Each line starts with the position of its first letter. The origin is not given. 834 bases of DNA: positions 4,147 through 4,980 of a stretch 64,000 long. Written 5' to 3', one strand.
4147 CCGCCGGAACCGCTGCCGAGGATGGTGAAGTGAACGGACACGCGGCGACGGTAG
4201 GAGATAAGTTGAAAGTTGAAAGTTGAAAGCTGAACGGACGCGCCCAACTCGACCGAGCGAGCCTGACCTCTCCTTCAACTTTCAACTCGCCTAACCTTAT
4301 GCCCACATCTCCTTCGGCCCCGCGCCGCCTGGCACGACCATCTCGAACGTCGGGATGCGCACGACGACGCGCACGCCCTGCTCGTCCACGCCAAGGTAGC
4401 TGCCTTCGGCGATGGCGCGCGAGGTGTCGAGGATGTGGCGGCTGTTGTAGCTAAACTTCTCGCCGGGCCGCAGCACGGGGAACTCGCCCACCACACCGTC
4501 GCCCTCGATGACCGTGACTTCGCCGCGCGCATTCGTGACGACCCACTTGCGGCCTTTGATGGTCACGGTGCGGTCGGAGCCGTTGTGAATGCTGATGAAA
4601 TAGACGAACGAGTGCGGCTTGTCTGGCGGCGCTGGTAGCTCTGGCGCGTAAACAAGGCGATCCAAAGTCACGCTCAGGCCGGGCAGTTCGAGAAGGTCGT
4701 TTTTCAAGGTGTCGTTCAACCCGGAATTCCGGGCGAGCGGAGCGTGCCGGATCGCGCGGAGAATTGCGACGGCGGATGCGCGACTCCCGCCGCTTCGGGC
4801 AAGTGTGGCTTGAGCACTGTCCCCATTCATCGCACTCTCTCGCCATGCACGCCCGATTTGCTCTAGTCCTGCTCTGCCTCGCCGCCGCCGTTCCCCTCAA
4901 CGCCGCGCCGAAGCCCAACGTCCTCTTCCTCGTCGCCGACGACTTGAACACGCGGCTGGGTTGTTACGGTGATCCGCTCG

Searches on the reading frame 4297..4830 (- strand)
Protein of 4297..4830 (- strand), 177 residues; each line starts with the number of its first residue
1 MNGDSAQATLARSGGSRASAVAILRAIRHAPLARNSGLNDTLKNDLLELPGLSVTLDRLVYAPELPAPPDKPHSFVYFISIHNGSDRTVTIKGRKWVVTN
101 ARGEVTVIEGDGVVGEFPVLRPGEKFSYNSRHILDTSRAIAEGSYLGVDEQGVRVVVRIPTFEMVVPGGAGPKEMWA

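Call 73: search_protein_families(library=pfam, proteins=[window:4297-4830:-], max_evalue=0.00001)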
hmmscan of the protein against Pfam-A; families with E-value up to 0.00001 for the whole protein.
window:4297-4830:- (177 aa): 1 family
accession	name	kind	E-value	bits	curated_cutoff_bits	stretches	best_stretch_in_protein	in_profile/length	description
PF04379.20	DUF525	-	1.2e-21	77.1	27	1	68-146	6-84/87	ApaG domain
